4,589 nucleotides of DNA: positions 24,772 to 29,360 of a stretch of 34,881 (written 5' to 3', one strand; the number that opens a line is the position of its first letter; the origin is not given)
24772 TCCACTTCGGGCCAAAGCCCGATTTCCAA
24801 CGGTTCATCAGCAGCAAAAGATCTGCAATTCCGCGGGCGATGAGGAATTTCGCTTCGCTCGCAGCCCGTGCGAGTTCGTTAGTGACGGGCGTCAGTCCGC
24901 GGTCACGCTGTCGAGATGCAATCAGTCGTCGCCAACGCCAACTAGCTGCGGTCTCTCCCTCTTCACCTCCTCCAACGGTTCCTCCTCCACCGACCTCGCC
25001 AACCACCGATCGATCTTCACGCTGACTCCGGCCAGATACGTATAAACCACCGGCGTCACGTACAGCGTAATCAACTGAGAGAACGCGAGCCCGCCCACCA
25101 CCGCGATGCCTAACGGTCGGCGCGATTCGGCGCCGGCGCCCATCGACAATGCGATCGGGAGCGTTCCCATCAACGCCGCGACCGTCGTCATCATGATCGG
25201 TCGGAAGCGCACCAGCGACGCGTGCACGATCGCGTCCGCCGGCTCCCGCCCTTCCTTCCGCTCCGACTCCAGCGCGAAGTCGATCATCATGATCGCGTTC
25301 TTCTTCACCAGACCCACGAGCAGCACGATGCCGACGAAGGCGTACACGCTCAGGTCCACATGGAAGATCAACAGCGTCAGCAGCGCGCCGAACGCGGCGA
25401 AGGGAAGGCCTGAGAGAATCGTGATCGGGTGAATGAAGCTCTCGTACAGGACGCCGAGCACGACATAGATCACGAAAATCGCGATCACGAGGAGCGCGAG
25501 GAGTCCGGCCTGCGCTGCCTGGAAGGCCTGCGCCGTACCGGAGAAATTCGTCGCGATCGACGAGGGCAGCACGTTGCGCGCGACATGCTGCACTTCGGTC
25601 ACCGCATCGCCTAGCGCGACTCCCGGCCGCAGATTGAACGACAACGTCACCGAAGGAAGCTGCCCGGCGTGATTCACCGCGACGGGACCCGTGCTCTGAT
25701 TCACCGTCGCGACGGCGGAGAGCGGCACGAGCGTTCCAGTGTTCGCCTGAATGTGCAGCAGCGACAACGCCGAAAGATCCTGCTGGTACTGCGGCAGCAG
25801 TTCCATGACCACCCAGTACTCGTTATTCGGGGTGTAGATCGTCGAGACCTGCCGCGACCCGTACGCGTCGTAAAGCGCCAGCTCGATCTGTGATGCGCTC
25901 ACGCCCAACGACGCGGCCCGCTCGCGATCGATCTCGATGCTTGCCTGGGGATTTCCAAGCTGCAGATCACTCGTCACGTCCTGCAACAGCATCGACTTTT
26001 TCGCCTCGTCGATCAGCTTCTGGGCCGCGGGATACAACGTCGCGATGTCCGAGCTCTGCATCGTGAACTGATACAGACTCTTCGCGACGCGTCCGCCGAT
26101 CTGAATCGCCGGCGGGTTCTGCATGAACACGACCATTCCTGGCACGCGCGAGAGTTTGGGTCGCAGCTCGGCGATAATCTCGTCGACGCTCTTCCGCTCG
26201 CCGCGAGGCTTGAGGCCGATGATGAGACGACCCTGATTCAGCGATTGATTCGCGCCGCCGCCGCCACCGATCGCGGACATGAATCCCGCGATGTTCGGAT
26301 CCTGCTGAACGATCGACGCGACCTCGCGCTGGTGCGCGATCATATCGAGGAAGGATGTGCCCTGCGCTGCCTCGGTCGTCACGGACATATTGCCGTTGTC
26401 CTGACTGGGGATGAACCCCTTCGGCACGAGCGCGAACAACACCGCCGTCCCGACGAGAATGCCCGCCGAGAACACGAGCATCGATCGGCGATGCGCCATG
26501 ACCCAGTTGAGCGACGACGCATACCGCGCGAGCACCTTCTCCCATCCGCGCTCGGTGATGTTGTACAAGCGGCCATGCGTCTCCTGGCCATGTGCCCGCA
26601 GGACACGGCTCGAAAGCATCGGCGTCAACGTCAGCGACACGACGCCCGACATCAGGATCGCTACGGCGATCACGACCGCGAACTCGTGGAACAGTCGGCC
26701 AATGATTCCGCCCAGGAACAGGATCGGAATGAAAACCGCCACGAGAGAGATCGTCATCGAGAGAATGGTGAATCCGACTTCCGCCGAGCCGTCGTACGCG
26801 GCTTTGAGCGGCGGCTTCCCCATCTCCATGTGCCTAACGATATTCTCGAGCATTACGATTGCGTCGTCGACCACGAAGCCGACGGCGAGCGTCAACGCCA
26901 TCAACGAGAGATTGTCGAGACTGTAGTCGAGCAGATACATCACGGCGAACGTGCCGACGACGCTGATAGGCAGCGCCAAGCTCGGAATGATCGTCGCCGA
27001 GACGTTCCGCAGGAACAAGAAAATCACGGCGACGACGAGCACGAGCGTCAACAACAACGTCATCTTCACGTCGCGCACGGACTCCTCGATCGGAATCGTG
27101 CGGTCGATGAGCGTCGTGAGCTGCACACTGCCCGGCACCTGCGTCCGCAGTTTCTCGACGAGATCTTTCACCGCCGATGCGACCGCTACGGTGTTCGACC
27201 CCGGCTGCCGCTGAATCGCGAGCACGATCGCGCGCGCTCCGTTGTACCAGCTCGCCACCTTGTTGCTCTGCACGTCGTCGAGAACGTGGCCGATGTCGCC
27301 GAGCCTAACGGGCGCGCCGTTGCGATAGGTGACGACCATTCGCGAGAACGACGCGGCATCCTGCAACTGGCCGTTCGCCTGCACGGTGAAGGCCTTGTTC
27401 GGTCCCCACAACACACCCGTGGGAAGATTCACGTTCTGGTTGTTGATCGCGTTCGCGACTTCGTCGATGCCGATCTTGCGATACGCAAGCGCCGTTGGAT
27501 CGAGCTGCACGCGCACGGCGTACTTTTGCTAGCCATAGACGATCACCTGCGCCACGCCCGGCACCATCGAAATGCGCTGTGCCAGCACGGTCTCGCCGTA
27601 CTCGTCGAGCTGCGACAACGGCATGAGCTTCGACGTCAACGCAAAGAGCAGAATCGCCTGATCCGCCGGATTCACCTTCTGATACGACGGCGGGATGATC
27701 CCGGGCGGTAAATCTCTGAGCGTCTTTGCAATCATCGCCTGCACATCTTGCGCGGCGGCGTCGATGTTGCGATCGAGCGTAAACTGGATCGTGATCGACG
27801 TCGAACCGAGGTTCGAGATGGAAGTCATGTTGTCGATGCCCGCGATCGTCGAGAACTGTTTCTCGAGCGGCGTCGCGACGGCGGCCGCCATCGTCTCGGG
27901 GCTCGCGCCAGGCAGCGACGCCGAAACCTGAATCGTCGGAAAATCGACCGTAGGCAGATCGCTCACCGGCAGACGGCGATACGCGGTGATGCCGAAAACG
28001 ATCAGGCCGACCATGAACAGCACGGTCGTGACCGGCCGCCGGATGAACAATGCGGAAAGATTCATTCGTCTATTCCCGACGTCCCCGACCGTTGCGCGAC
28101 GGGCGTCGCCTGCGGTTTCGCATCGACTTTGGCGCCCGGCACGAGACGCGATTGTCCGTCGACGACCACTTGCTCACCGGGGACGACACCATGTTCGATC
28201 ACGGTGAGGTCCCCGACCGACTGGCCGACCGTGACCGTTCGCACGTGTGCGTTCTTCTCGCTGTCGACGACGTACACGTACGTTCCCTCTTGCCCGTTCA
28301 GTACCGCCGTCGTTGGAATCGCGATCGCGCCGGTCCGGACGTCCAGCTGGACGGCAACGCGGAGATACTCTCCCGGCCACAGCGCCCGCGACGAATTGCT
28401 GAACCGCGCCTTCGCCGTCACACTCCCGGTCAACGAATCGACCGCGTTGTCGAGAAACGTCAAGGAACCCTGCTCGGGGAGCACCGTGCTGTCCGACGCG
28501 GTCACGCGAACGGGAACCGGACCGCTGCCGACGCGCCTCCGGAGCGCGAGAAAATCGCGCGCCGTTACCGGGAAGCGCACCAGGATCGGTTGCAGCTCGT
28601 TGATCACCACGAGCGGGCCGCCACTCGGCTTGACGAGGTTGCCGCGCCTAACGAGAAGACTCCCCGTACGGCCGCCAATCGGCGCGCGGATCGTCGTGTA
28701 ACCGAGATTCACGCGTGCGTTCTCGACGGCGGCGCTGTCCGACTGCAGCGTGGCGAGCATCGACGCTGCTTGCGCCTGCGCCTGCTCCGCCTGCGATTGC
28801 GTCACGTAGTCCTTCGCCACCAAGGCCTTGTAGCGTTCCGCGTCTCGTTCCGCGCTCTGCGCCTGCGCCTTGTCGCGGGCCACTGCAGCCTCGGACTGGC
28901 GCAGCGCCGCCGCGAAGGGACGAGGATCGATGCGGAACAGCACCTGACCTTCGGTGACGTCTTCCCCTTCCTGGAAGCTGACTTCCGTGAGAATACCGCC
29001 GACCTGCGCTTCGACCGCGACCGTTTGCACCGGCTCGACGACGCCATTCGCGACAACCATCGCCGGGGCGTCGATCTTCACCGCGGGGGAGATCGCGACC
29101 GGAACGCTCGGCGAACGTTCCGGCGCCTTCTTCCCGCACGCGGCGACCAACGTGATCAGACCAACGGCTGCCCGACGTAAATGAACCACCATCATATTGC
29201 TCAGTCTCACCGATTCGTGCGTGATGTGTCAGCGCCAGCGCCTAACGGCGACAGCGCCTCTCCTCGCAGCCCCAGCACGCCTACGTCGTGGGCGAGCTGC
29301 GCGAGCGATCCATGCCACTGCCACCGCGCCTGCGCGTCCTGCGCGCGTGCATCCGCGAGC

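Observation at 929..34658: Non-palindromic word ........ (core CCTAACG) occurs 25 times in 34.9 kb, in both orientations and every stop-free frame, at the cost of rare codons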

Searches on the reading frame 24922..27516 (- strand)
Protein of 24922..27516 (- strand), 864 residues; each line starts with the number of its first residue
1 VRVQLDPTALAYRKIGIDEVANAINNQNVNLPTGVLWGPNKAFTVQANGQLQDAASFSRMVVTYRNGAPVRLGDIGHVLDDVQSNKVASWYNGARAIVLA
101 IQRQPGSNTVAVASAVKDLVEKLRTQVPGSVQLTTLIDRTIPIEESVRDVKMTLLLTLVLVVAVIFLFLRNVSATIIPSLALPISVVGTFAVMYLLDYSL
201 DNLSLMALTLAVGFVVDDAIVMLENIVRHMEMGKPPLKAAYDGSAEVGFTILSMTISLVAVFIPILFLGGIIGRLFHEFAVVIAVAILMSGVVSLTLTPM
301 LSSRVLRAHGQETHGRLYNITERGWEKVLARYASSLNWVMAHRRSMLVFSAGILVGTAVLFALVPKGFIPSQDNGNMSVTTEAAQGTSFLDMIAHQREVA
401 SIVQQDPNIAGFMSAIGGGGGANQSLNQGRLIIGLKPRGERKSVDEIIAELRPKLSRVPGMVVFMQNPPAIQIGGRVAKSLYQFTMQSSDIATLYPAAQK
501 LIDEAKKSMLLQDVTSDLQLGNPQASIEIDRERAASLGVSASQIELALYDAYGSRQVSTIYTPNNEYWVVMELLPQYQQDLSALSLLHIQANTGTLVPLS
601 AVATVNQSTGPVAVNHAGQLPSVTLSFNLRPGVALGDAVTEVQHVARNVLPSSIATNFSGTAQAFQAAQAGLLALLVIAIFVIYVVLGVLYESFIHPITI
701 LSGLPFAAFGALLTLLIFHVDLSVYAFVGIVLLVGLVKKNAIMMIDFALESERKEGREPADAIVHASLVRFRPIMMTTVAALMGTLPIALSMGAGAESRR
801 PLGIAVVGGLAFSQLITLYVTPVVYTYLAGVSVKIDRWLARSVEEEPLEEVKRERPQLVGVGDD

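Call 8: search_protein_families(library=pfam, proteins=[window:24922-27516:-])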
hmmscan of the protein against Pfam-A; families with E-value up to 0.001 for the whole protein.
window:24922-27516:- (864 aa): 2 families
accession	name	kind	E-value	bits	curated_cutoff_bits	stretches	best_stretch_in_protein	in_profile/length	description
PF00873.25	ACR_tran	-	3.9e-256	852.9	28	1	1-828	184-1020/1021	AcrB/AcrD/AcrF family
PF03176.21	MMPL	-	6e-08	32.4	20.5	1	108-308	102-305/333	MMPL family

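Call 11: find_related_loci(query=window:24922-27516:-, collection=genome_contigs, flank=10000)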
Query window:24922-27516:- (864 aa) in genome_contigs; peptide patterns used: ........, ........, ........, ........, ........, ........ (x = any residue, [..] = any of these).
600 stretches matched a pattern (row limit reached: there are more); 600 encode a relative of the query (tblastn E <= 1e-3); the best 80 are kept; 80 distinct loci.
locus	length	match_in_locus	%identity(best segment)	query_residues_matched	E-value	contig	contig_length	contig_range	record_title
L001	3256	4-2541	67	1-850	0e+0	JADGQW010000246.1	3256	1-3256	MAG: Gemmatimonadales bacterium isolate Chersky.24_23 contig-100_18232, whole genome shotgun sequence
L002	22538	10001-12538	67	1-849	0e+0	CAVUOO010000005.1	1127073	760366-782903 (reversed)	MAG: uncultured Gemmatimonadales bacterium isolate MFD06085.bin.3.113 genome assembly, contig: contig_5610, whole genome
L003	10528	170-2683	68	1-841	0e+0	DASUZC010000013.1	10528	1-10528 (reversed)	MAG TPA_asm: Gemmatimonadaceae bacterium isolate SMAG_U1912 k141_207278, whole genome shotgun sequence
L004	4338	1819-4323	66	1-841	0e+0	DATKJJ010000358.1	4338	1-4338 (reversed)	MAG TPA_asm: Gemmatimonadales bacterium isolate SMAG_U14627 k141_3004790, whole genome shotgun sequence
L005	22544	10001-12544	65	1-847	0e+0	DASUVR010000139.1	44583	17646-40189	MAG TPA_asm: Gemmatimonadales bacterium isolate SMAG_U1820 k141_1377751, whole genome shotgun sequence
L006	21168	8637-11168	62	1-849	0e+0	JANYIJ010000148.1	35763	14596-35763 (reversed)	MAG: Gemmatimonadetes bacterium isolate GL140_2_metabinner_43 GL140_2_k141_3012487, whole genome shotgun sequence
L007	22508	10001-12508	60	1-837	0e+0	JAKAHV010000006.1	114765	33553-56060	MAG: Nitrospirae bacterium isolate WY3.bin132 NODE_229_length_114765_cov_2.348096, whole genome shotgun sequence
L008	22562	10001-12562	58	1-854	0e+0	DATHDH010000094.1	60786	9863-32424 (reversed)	MAG TPA_asm: Dissulfurispiraceae bacterium isolate SMAG_U12388 k141_354432, whole genome shotgun sequence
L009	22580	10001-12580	61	1-860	0e+0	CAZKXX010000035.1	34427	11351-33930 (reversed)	MAG TPA_asm: uncultured Acidobacteriota bacterium isolate binchicken_co274_200 genome assembly, contig: NODE_3230_length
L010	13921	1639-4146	63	1-838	0e+0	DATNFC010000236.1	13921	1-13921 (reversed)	MAG TPA_asm: Candidatus Methylomirabilota bacterium isolate SMAG_U11284 k141_1974319, whole genome shotgun sequence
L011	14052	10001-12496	60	1-828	0e+0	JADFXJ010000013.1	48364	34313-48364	MAG: Nitrospirae bacterium isolate nDJH13bin3 nDJH13_bin3_NODE_291_length_48364_cov_59.831874, whole genome shotgun sequ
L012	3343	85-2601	61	1-839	0e+0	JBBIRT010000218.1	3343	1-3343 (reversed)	MAG: Deltaproteobacteria bacterium isolate SLS170214_bin_356 NODE_25109_length_3343_cov_5.240268, whole genome shotgun s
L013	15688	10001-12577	60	1-863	0e+0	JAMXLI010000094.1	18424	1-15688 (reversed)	MAG: Acidobacteriales bacterium isolate Bin.001_Pasture k127_3188800, whole genome shotgun sequence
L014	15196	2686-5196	65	1-837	0e+0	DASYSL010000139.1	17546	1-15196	MAG TPA_asm: Candidatus Eisenbacteria bacterium isolate SMAG_U4537 k141_1351273, whole genome shotgun sequence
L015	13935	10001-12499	65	1-837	0e+0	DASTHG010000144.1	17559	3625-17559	MAG TPA_asm: Gemmatimonadales bacterium isolate SMAG_U452 k141_1041578, whole genome shotgun sequence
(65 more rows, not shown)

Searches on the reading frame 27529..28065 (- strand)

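Call 8: search_protein_families(library=pfam, proteins=[window:27529-28065:-])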
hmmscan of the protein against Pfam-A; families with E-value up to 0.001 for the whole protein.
window:27529-28065:- (178 aa): 1 family
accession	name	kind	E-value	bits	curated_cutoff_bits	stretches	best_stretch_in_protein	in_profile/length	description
PF00873.25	ACR_tran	-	1.5e-51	175.6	28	1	4-178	2-178/1021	AcrB/AcrD/AcrF family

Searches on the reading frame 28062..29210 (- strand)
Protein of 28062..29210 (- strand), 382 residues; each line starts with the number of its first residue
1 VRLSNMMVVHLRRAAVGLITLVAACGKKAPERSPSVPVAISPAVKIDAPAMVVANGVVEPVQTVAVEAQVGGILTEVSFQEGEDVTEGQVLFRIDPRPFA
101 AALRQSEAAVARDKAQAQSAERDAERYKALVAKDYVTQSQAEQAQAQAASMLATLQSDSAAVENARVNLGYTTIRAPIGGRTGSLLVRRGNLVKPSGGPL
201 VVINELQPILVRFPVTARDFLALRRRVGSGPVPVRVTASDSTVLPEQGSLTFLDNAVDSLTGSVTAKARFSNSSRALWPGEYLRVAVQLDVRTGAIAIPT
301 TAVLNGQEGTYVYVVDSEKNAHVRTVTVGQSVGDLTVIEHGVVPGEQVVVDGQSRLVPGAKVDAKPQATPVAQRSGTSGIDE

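Call 8: search_protein_families(library=pfam, proteins=[window:28062-29210:-])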
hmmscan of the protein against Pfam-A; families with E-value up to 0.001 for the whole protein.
window:28062-29210:- (382 aa): 3 families
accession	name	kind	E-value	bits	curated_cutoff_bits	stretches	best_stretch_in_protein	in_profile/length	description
PF16576.10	HlyD_D23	-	7.6e-12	45.4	30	1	62-282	18-213/214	Barrel-sandwich domain of CusB or HlyD membrane-fusion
PF13437.12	HlyD_3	-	8.5e-07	30.1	22.2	0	173-279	1-105/106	HlyD family secretion protein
PF13533.13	Biotin_lipoyl_2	-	1.3e-06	28.5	29.8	1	64-95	1-32/32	Biotin-lipoyl like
